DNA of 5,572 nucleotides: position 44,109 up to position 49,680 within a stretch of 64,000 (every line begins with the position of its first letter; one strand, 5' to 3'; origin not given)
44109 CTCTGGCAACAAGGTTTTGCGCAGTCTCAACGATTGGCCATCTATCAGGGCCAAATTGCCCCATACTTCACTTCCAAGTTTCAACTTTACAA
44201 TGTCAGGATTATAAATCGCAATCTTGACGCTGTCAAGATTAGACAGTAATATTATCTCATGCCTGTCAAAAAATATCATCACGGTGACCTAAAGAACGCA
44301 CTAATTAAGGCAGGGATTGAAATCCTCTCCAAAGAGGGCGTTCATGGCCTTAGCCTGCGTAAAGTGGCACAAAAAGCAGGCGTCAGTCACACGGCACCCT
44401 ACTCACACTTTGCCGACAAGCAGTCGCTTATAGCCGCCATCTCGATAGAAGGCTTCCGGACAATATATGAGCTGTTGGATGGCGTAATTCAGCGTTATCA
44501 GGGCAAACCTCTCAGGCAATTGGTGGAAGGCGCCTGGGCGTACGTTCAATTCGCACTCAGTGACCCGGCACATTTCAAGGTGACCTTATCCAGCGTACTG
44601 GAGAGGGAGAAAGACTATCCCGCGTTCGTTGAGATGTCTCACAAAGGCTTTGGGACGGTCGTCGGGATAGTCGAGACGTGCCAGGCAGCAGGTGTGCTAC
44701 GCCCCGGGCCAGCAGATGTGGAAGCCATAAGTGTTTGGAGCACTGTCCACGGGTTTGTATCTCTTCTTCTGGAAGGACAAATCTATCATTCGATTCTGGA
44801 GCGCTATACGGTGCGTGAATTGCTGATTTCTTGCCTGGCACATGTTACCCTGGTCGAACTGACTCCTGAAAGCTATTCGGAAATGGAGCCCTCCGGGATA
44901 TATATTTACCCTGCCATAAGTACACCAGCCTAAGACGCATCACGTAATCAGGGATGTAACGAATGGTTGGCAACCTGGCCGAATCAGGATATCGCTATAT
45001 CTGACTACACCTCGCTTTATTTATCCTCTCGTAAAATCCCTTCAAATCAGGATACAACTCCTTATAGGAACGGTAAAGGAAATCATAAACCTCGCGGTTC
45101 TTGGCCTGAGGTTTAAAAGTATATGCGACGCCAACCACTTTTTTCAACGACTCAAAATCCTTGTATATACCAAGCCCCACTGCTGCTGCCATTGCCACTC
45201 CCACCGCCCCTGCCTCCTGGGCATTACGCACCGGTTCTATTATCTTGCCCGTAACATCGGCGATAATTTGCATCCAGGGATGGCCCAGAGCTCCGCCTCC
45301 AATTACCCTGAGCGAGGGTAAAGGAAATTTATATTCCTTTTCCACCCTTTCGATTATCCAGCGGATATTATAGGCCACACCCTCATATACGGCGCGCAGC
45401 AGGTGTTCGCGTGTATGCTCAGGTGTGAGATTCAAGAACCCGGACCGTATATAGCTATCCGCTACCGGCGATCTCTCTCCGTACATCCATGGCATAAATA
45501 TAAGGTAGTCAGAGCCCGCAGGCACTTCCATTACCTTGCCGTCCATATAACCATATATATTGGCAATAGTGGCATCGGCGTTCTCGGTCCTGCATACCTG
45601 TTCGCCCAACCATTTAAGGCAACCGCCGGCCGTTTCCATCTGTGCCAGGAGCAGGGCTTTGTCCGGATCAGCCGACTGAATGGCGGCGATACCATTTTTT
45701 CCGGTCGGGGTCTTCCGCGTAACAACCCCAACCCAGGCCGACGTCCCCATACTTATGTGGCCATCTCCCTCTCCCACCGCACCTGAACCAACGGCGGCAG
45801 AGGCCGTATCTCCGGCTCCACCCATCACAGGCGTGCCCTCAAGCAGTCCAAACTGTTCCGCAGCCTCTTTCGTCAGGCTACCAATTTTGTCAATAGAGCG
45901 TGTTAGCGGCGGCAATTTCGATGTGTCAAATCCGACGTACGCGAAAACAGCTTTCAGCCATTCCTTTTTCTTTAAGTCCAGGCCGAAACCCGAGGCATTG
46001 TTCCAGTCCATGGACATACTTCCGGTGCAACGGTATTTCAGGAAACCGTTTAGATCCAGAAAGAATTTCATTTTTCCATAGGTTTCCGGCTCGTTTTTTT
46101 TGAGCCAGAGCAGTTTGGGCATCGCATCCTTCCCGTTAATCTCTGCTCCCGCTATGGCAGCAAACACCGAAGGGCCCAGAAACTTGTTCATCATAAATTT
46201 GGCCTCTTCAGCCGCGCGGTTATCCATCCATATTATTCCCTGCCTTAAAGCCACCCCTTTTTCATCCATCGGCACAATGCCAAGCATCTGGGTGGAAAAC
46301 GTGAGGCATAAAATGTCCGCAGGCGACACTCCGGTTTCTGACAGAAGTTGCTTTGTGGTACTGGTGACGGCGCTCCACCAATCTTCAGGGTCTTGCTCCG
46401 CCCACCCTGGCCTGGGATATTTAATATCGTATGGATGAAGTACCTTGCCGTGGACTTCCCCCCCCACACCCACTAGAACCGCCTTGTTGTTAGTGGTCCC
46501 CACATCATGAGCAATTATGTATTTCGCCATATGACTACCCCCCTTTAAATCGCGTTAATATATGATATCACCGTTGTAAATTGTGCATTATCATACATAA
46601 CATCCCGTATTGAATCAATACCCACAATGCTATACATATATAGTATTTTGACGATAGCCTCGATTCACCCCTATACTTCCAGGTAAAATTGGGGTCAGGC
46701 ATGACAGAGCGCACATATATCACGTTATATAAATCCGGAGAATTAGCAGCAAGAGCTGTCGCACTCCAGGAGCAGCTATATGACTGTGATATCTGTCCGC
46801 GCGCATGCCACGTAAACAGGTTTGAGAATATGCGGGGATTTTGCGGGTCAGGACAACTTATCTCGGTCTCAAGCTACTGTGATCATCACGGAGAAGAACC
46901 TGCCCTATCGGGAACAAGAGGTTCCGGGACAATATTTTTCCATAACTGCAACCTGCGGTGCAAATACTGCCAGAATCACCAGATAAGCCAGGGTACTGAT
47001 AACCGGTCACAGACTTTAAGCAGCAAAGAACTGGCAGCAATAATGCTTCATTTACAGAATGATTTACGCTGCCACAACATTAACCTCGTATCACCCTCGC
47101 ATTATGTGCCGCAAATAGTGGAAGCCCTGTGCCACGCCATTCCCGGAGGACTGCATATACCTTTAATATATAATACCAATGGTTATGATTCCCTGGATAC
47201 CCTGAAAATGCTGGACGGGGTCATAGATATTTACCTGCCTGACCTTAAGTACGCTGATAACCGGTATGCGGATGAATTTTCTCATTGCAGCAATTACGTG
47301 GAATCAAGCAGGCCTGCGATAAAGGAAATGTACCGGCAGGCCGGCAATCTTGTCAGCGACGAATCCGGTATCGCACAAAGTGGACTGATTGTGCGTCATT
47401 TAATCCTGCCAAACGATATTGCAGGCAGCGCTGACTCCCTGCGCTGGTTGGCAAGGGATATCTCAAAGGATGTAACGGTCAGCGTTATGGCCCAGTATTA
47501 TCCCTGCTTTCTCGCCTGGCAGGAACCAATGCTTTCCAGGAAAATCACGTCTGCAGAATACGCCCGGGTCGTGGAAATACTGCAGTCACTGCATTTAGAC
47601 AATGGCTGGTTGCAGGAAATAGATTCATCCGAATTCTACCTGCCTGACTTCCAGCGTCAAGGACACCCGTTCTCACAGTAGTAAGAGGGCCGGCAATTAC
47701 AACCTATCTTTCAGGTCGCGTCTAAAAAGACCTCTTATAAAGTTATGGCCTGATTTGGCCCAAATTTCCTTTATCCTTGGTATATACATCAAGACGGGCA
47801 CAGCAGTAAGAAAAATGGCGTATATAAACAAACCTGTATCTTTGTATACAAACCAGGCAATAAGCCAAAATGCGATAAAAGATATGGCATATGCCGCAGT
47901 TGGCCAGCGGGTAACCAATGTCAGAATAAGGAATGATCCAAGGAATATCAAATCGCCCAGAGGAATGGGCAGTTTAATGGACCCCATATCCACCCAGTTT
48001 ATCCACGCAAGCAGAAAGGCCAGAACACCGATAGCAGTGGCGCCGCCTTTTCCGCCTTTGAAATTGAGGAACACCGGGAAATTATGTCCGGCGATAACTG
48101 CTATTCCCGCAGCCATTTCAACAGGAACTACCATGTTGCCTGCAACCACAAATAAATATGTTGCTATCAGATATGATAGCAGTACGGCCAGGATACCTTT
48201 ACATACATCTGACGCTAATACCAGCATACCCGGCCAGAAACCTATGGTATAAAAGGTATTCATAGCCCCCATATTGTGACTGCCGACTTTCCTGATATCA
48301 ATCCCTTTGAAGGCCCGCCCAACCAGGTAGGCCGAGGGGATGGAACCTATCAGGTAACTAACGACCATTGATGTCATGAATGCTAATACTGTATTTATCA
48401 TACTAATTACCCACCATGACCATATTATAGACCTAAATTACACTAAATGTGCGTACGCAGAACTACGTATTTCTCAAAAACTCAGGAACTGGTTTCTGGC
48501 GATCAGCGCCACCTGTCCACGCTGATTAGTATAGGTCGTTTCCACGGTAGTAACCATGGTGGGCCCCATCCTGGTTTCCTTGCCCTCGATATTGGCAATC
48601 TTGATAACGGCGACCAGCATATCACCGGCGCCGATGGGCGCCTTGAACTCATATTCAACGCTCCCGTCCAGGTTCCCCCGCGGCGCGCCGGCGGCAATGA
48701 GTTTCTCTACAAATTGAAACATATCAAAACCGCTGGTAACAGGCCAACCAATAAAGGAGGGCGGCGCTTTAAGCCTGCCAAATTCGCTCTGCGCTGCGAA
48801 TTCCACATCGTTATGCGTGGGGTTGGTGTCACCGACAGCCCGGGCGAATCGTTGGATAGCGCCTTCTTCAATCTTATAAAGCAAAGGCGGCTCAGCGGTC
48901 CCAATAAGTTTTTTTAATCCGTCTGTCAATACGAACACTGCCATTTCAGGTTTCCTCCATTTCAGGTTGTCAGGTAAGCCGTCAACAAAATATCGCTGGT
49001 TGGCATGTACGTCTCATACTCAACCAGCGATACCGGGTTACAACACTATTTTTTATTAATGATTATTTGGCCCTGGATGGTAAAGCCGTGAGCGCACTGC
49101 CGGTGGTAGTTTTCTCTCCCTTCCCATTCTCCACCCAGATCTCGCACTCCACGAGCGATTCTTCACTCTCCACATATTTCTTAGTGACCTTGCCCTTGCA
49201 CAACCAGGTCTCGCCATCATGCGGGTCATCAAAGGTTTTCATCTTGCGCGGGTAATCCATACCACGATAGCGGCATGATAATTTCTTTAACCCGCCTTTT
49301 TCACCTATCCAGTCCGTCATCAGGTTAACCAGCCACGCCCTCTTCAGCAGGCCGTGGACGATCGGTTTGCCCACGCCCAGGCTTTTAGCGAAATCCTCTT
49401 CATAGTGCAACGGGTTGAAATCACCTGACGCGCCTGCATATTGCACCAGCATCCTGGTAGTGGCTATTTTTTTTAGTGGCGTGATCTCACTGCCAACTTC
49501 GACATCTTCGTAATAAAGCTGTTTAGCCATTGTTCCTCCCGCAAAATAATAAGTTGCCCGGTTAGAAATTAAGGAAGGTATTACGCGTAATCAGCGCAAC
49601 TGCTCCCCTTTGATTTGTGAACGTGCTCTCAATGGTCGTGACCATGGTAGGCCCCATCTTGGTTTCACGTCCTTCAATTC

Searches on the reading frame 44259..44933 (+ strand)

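Call 30: search_protein_families(library=pfam, proteins=[window:44259-44933:+], max_evalue=0.0001)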
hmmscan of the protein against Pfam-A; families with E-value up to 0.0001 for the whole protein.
window:44259-44933:+ (224 aa): 2 families
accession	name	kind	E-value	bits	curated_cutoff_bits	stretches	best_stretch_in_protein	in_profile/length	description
PF13305.11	TetR_C_33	-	1.2e-12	48.8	26.8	1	92-176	5-87/103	Tetracyclin repressor-like, C-terminal domain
PF00440.29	TetR_N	-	5.2e-10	39.4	24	1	15-61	1-47/47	Bacterial regulatory proteins, tetR family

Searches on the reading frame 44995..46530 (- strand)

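Call 30: search_protein_families(library=pfam, proteins=[window:44995-46530:-], max_evalue=0.0001)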
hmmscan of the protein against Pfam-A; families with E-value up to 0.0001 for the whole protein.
window:44995-46530:- (511 aa): 2 families
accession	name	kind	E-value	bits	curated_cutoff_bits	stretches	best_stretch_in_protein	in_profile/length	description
PF00370.27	FGGY_N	-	3.7e-54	184.3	28.8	1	4-248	1-245/245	FGGY family of carbohydrate kinases, N-terminal domain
PF02782.22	FGGY_C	-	2.1e-29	103.2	27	1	259-452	3-197/198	FGGY family of carbohydrate kinases, C-terminal domain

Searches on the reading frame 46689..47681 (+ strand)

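Call 30: search_protein_families(library=pfam, proteins=[window:46689-47681:+], max_evalue=0.0001)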
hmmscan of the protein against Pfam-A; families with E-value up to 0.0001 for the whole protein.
window:46689-47681:+ (330 aa): 1 family
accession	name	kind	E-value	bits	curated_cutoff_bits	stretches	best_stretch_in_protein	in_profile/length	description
PF04055.27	Radical_SAM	-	6e-08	33.5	29.5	1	82-196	2-119/166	Radical SAM superfamily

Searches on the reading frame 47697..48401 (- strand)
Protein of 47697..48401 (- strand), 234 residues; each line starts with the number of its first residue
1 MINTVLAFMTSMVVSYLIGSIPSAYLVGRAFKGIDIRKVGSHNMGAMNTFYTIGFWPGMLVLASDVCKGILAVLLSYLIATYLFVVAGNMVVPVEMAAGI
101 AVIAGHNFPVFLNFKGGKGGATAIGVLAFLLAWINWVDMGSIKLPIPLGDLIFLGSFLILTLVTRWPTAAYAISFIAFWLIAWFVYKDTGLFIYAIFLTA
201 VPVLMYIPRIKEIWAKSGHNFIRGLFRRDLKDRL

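Call 30: search_protein_families(library=pfam, proteins=[window:47697-48401:-], max_evalue=0.0001)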
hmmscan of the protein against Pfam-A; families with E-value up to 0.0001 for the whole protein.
window:47697-48401:- (234 aa): 1 family
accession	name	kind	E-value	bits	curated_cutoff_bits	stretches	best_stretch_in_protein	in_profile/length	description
PF02660.20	G3P_acyltransf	-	4.2e-39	134.7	24.1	1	14-211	1-162/164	Glycerol-3-phosphate acyltransferase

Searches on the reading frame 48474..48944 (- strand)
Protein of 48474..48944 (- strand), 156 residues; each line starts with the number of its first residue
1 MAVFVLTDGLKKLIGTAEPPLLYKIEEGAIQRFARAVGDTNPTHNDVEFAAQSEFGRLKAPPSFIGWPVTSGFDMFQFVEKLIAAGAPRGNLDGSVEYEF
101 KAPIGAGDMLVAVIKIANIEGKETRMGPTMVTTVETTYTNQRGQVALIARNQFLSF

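Call 30: search_protein_families(library=pfam, proteins=[window:48474-48944:-], max_evalue=0.0001)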
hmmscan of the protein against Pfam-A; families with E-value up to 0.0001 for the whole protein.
window:48474-48944:- (156 aa): 2 families
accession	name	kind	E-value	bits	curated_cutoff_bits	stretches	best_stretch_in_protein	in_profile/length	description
PF13452.11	FAS1_DH_region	-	1.3e-22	80.8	22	1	14-145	3-128/132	FAS1-like, dehydratase domain region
PF01575.25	MaoC_dehydratas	-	5.2e-07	29.7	27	1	23-133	16-116/123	MaoC like domain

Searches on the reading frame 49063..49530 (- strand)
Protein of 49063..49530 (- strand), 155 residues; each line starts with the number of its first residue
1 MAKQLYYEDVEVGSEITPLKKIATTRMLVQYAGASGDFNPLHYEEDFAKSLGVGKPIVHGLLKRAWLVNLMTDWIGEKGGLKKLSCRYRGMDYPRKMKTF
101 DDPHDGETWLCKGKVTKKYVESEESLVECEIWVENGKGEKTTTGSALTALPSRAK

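Call 30: search_protein_families(library=pfam, proteins=[window:49063-49530:-], max_evalue=0.0001)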
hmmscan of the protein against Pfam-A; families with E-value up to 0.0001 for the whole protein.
window:49063-49530:- (155 aa): 1 family
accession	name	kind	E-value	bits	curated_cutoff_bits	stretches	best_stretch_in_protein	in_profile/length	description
PF01575.25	MaoC_dehydratas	-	7.5e-14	51.8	27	1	24-94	19-91/123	MaoC like domain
